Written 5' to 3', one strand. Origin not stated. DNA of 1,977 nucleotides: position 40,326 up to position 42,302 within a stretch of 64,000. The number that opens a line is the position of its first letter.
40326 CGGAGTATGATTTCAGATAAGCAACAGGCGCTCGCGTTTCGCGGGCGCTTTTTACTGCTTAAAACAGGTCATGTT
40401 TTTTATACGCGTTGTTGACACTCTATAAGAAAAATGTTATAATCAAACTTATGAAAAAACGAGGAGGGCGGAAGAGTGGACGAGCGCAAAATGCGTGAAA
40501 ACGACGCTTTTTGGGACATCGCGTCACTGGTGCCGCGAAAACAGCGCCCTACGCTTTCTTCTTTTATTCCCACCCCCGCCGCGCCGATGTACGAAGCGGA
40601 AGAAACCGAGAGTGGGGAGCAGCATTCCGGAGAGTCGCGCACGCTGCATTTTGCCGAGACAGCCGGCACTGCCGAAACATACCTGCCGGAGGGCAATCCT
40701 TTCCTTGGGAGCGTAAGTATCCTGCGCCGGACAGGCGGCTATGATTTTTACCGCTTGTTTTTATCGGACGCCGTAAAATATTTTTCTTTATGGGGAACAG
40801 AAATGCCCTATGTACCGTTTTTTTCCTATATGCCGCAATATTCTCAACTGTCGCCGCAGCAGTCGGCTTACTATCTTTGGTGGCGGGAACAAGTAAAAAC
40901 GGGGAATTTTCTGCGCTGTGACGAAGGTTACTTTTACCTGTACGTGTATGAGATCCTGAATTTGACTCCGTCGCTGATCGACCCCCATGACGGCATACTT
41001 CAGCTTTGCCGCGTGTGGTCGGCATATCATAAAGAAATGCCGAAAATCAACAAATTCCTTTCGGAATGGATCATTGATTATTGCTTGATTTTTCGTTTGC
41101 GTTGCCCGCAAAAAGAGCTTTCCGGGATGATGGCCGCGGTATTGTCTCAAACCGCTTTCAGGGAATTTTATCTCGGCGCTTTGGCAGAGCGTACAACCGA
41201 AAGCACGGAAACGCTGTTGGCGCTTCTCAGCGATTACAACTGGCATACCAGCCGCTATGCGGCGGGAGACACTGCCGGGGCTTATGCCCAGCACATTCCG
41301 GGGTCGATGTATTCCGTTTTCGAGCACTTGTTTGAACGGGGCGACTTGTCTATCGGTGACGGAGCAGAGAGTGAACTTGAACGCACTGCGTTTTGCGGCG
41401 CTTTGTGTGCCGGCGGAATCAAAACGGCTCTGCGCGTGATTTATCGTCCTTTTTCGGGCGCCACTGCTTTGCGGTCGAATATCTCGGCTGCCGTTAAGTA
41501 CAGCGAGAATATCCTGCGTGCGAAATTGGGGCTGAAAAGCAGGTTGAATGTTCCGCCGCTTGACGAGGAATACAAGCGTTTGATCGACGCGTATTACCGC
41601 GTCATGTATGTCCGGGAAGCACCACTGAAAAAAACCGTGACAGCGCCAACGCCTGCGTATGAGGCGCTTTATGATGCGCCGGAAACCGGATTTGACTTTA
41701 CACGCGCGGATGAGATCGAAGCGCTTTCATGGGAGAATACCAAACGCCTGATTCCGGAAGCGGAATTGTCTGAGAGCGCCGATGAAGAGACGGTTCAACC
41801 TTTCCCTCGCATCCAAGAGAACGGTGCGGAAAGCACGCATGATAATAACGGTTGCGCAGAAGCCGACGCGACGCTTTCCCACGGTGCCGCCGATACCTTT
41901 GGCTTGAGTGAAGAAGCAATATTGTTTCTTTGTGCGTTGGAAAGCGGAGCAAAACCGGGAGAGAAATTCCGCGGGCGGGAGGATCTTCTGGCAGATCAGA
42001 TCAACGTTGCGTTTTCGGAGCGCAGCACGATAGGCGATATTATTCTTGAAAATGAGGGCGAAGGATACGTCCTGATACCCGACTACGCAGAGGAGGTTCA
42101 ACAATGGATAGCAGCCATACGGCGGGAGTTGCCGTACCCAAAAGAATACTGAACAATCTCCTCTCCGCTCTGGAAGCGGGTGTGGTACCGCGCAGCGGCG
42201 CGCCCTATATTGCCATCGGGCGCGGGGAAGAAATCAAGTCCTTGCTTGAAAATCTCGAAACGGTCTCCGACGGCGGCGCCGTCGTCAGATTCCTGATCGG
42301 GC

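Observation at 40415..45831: Self-contained TerB-like / DUF2791 P-loop ATPase / Lhr-like helicase cassette (Shango-type candidate anti-phage system) inserted among housekeeping genes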

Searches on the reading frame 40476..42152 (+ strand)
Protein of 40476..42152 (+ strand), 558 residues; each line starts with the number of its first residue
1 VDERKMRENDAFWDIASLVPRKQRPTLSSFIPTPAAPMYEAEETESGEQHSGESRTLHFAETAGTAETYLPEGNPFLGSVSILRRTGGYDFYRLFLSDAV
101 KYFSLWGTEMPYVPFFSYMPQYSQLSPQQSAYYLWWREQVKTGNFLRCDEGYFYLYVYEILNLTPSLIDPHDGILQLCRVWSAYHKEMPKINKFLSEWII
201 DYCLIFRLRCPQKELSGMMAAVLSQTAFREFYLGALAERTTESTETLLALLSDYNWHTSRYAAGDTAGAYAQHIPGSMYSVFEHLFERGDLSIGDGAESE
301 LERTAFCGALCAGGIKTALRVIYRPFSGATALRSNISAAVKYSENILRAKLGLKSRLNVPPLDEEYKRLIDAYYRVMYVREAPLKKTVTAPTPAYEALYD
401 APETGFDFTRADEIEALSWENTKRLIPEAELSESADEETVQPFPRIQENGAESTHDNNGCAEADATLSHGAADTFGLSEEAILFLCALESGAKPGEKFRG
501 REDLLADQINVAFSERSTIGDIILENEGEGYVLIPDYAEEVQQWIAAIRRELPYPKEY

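Call 4: search_protein_families(library=pfam, proteins=[window:40476-42152:+], max_evalue=0.01)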
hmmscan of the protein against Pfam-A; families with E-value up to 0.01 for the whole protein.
window:40476-42152:+ (558 aa): 1 family
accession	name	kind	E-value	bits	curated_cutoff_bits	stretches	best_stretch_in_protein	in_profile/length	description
PF13208.11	TerB_N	-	9.9e-19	68.3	25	1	69-215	12-142/207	TerB N-terminal domain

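Call 5: search_protein_families(library=padloc, proteins=[window:40476-42152:+], max_evalue=0.01)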
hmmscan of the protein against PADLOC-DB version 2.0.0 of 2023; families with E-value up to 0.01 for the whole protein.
window:40476-42152:+ (558 aa): 1 family
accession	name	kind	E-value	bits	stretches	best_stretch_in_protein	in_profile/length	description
PDLC03958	SngA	-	1.8e-39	134.8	1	95-545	83-527/528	-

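Call 6: search_protein_families(library=ncbifam, proteins=[window:40476-42152:+], max_evalue=0.01)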
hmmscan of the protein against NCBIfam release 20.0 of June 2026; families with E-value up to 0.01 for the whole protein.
window:40476-42152:+ (558 aa): 0 families

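Call 20: find_homologous_proteins(query=window:40476-42152:+, max_evalue=0.00001)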
Query window:40476-42152:+ (558 aa): 312 proteins with E <= 0.00001 among 8000 candidates; the best 120 are listed.
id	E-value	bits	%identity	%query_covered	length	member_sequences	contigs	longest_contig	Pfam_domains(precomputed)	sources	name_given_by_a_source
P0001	0.0e+0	1284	100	100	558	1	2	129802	PF13208.12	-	-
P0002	0.0e+0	1096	88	99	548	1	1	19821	PF13208.12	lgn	-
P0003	2.2e-134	467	44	96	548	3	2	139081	PF13208.12,PF15615.12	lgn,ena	-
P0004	8.1e-125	436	41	98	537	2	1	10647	PF13208.12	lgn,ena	-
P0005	6.4e-122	426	41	98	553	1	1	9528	PF13208.12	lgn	-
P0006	2.3e-121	424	41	98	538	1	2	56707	PF13208.12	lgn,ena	-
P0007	2.4e-121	424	41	96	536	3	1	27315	PF13208.12,PF15615.12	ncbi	-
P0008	6.7e-121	423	42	96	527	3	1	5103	PF13208.12,PF15615.12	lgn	-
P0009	3.8e-118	414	39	97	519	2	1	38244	PF13208.12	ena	-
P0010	1.3e-116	409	41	96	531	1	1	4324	PF13208.12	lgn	-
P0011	5.3e-116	406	40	96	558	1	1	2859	PF13208.12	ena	-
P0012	8.3e-116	406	40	97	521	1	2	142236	PF13208.12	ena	-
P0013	4.8e-115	403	40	97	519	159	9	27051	PF13208.12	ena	-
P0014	8.0e-115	403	39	97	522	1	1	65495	PF13208.12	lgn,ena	-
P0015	9.8e-114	399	41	96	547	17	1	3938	PF13208.12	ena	-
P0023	8.9e-108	379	38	97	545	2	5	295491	PF13208.12,PF15615.12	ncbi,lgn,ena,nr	ncbi:MAG: TerB N-terminal domain-containing protein [Clostridia bacterium]|nr:TerB N-terminal domain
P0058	6.4e-99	350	37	98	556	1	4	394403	PF13208.12,PF15615.12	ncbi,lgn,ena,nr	ncbi:MAG: TerB N-terminal domain-containing protein [Clostridia bacterium]|nr:TerB N-terminal domain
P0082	1.9e-95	339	34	97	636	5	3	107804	PF13208.12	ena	-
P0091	1.3e-94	336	33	97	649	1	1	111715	PF13208.12,PF15615.12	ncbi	-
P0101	2.1e-93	332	36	97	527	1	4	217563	PF13208.12,PF15615.12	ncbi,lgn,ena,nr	ncbi:MAG: TerB N-terminal domain-containing protein [Clostridia bacterium]|nr:TerB N-terminal domain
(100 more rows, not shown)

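Call 21: find_encoding_contigs(protein=P0001, flank=10000, max_places=4)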
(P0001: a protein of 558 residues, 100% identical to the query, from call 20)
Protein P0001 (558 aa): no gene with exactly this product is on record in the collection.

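Call 22: find_encoding_contigs(protein=P0002, flank=10000, max_places=4)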
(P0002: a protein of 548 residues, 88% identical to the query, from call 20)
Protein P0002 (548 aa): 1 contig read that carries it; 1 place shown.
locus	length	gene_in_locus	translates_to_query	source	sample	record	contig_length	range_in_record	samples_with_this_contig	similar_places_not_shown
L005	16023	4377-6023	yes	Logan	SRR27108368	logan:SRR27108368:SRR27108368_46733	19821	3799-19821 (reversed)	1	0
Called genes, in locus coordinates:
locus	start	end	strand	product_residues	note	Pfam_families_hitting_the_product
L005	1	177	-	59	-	?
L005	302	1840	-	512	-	PF01594:AI-2E_transport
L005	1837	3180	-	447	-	PF01594:AI-2E_transport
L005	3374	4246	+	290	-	PF00288:GHMP_kinases_N, PF08544:GHMP_kinases_C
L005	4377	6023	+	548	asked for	PF13208:TerB_N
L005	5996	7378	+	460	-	PF10923:BrxC_BrxD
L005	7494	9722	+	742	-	PF04851:ResIII, PF00270:DEAD, PF00271:Helicase_C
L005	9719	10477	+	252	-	PF01209:Ubie_methyltran, PF13489:Methyltransf_23, PF05401:NodS (weak), PF02353:CMAS, PF13847:Methyltransf_31, PF08241:Methyltransf_11, PF08242:Methyltransf_12, PF13649:Methyltransf_25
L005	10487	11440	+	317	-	PF01430:HSP33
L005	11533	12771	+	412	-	PF00365:PFK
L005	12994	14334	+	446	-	PF02386:TrkH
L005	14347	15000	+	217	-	PF02254:TrkA_N, PF03446:NAD_binding_2 (faint), PF03807:F420_oxidored (faint), PF02080:TrkA_C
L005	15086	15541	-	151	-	PF11457:DUF3021 (weak)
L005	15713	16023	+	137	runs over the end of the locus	PF01029:NusB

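Call 23: find_encoding_contigs(protein=P0003, flank=10000, max_places=4)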
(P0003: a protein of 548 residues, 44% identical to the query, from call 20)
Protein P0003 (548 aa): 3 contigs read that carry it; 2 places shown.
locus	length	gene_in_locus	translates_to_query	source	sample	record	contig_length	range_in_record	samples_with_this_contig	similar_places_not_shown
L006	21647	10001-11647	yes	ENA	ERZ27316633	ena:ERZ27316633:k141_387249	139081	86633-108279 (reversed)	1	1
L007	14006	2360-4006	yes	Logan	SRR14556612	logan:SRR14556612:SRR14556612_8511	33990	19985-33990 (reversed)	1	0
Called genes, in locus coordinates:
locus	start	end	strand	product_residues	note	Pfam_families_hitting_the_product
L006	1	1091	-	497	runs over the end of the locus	PF02386:TrkH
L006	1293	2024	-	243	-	PF01061:ABC2_membrane, PF12698:ABC2_membrane_3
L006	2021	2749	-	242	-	PF00005:ABC_tran, PF13304:AAA_21 (weak)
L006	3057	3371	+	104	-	-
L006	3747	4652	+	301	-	PF00398:RrnaAD, PF13649:Methyltransf_25 (weak)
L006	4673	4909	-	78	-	PF13083:KH_KhpA-B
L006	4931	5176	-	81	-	PF00886:Ribosomal_S16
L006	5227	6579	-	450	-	PF02881:SRP54_N, PF00448:SRP54, PF02978:SRP_SPB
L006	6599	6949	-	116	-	PF04297:UPF0122, PF04545:Sigma70_r4, PF08281:Sigma70_r4_2 (weak)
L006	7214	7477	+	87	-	PF01649:Ribosomal_S20p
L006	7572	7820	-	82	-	PF01084:Ribosomal_S18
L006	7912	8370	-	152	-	PF00436:SSB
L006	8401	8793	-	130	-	PF01250:Ribosomal_S6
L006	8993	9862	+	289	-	PF00288:GHMP_kinases_N, PF08544:GHMP_kinases_C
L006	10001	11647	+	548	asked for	PF15615:TerB_C (faint), PF13208:TerB_N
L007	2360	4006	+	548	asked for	PF15615:TerB_C (faint), PF13208:TerB_N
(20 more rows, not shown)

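Call 25: find_encoding_contigs(protein=P0023, flank=8000, max_places=3)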
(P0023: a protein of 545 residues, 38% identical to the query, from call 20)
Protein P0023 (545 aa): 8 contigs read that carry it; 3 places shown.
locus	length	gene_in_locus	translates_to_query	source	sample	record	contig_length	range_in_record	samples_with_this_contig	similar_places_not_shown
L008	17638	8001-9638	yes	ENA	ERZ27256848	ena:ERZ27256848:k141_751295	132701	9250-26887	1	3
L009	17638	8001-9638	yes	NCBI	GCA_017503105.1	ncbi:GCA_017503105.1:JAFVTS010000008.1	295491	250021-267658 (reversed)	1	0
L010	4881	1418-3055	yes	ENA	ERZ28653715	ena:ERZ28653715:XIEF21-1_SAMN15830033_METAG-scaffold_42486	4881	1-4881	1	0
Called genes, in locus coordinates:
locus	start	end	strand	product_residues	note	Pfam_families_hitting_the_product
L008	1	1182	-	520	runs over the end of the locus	PF13396:PLDc_N, PF13091:PLDc_2 (weak), PF00614:PLDc (weak), PF13091:PLDc_2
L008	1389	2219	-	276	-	PF04951:Peptidase_M55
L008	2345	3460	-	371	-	PF01208:URO-D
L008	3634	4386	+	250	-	PF02311:AraC_binding, PF12833:HTH_18, PF00165:HTH_AraC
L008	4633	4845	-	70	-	PF01084:Ribosomal_S18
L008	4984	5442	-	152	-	PF00436:SSB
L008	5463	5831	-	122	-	PF01250:Ribosomal_S6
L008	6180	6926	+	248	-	PF25182:NonGDSL, PF00657:Lipase_GDSL, PF13472:Lipase_GDSL_2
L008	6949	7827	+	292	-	PF00288:GHMP_kinases_N, PF08544:GHMP_kinases_C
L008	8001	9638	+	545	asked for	PF13208:TerB_N, PF15615:TerB_C (weak)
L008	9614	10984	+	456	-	PF10923:BrxC_BrxD, PF13191:AAA_16 (weak)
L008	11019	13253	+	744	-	PF00270:DEAD, PF04851:ResIII (weak), PF00271:Helicase_C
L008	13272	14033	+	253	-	PF01209:Ubie_methyltran (weak), PF02353:CMAS (weak), PF13489:Methyltransf_23, PF13847:Methyltransf_31, PF08241:Methyltransf_11, PF08242:Methyltransf_12, PF13649:Methyltransf_25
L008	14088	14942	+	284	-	PF01430:HSP33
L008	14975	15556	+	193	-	PF02777:Sod_Fe_C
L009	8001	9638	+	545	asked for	PF13208:TerB_N, PF15615:TerB_C (weak)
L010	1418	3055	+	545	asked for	PF13208:TerB_N, PF15615:TerB_C (weak)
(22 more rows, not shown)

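Call 26: find_encoding_contigs(protein=P0058, flank=8000, max_places=3)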
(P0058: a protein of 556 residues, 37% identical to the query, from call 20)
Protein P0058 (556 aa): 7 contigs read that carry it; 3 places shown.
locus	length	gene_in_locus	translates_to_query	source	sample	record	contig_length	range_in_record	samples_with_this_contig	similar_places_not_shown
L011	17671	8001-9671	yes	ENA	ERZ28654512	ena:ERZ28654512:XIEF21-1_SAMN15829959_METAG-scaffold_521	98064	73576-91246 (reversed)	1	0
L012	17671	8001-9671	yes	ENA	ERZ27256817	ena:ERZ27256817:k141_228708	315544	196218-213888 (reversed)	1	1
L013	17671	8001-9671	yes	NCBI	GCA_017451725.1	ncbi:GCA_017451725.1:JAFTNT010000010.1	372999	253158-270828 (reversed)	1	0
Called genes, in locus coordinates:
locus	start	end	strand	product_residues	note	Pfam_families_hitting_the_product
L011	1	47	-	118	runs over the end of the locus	PF04297:UPF0122, PF04545:Sigma70_r4, PF08281:Sigma70_r4_2 (weak)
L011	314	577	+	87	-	PF01649:Ribosomal_S20p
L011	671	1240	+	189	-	-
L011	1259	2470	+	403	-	PF01966:HD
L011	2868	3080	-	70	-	PF01084:Ribosomal_S18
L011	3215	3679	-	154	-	PF00436:SSB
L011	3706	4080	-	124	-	PF01250:Ribosomal_S6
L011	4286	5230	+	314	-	PF00480:ROK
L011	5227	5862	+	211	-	PF13580:SIS_2, PF01380:SIS (weak)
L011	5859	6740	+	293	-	PF00288:GHMP_kinases_N, PF08544:GHMP_kinases_C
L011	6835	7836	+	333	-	PF00892:EamA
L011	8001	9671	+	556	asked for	PF13208:TerB_N, PF15615:TerB_C (faint)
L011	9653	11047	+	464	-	PF10923:BrxC_BrxD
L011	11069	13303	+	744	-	PF00270:DEAD, PF00271:Helicase_C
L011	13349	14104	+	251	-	PF01209:Ubie_methyltran, PF13489:Methyltransf_23, PF03848:TehB (weak), PF05401:NodS (weak), PF13847:Methyltransf_31, PF08241:Methyltransf_11, PF08242:Methyltransf_12, PF13649:Methyltransf_25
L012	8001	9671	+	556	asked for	PF13208:TerB_N, PF15615:TerB_C (faint)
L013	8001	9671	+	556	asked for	PF13208:TerB_N, PF15615:TerB_C (faint)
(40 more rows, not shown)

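Call 27: find_encoding_contigs(protein=P0101, flank=8000, max_places=3)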
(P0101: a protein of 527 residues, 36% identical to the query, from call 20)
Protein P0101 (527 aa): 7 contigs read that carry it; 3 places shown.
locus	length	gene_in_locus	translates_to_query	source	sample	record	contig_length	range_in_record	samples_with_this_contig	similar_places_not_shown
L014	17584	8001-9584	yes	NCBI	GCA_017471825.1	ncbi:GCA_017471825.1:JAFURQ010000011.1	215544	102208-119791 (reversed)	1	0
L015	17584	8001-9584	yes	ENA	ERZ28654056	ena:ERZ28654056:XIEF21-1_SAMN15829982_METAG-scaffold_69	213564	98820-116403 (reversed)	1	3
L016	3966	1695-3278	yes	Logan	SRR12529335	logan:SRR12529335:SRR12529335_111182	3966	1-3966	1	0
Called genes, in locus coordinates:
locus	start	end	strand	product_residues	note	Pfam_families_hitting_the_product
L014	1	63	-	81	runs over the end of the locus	PF00886:Ribosomal_S16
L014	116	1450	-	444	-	PF02881:SRP54_N, PF13604:AAA_30 (faint), PF00448:SRP54, PF02978:SRP_SPB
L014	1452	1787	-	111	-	PF04297:UPF0122, PF04545:Sigma70_r4 (weak)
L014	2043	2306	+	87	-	PF01649:Ribosomal_S20p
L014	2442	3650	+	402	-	PF01966:HD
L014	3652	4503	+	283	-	PF01261:AP_endonuc_2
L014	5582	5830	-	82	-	PF01084:Ribosomal_S18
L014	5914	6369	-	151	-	PF00436:SSB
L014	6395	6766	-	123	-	PF01250:Ribosomal_S6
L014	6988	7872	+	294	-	PF00288:GHMP_kinases_N, PF08544:GHMP_kinases_C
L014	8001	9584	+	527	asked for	PF13208:TerB_N, PF15615:TerB_C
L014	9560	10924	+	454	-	PF10923:BrxC_BrxD, PF13191:AAA_16 (faint)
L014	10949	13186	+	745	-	PF00270:DEAD, PF00271:Helicase_C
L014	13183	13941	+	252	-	PF01209:Ubie_methyltran, PF02353:CMAS (weak), PF13489:Methyltransf_23, PF05401:NodS, PF13847:Methyltransf_31, PF08241:Methyltransf_11, PF08242:Methyltransf_12, PF13649:Methyltransf_25, +1 more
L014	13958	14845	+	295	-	PF01430:HSP33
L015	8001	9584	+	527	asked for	PF13208:TerB_N, PF15615:TerB_C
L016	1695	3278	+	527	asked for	PF13208:TerB_N, PF15615:TerB_C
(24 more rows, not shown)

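Call 28: find_encoding_contigs(protein=P0091, flank=8000, max_places=2)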
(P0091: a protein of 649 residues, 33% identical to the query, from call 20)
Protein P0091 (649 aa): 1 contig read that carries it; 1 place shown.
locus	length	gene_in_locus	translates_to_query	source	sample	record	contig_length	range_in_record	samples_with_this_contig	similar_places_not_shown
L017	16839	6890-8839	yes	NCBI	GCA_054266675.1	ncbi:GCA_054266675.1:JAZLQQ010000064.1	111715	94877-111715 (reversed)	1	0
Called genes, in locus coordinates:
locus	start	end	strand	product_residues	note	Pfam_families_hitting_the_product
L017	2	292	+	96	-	?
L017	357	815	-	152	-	PF00436:SSB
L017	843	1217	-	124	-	PF01250:Ribosomal_S6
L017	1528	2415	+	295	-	PF00288:GHMP_kinases_N, PF08544:GHMP_kinases_C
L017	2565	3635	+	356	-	PF00892:EamA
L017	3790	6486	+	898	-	PF13306:LRR_5, PF13855:LRR_8 (faint), PF13306:LRR_5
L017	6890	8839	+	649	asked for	PF13208:TerB_N, PF15615:TerB_C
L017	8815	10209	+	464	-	PF10923:BrxC_BrxD, PF13191:AAA_16 (weak)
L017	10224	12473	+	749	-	PF00270:DEAD, PF00271:Helicase_C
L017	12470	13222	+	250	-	PF01209:Ubie_methyltran, PF13489:Methyltransf_23, PF05401:NodS, PF03848:TehB (weak), PF13847:Methyltransf_31, PF08241:Methyltransf_11, PF08242:Methyltransf_12, PF13649:Methyltransf_25, +1 more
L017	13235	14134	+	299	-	PF01430:HSP33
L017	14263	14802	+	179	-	-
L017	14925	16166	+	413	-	PF00365:PFK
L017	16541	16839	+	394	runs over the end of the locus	PF00438:S-AdoMet_synt_N, PF02772:S-AdoMet_synt_M, PF02773:S-AdoMet_synt_C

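Call 29: find_encoding_contigs(protein=P0012, flank=8000, max_places=2)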
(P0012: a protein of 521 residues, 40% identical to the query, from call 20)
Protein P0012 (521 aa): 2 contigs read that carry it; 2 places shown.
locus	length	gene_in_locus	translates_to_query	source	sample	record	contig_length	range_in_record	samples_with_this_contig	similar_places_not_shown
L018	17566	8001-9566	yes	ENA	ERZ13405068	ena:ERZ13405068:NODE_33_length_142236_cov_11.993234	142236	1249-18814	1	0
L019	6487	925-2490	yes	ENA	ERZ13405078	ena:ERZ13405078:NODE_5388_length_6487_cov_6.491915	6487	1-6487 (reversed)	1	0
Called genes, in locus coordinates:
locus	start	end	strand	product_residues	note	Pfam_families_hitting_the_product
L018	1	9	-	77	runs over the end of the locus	PF13083:KH_KhpA-B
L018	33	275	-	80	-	PF00886:Ribosomal_S16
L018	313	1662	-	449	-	PF02881:SRP54_N, PF00448:SRP54, PF02978:SRP_SPB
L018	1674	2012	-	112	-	PF04297:UPF0122, PF04545:Sigma70_r4, PF08281:Sigma70_r4_2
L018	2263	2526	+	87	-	PF01649:Ribosomal_S20p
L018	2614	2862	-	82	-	PF01084:Ribosomal_S18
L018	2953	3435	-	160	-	PF00436:SSB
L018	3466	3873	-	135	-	PF01250:Ribosomal_S6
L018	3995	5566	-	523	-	PF01594:AI-2E_transport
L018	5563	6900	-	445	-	PF01594:AI-2E_transport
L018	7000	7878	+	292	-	PF00288:GHMP_kinases_N, PF08544:GHMP_kinases_C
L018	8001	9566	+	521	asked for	PF13208:TerB_N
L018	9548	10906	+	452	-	PF10923:BrxC_BrxD, PF13191:AAA_16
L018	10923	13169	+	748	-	PF04851:ResIII, PF00270:DEAD, PF00271:Helicase_C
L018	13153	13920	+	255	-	PF01209:Ubie_methyltran, PF13489:Methyltransf_23, PF02353:CMAS, PF05401:NodS, PF13847:Methyltransf_31, PF08241:Methyltransf_11, PF08242:Methyltransf_12, PF13649:Methyltransf_25, +3 more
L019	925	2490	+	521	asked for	PF13208:TerB_N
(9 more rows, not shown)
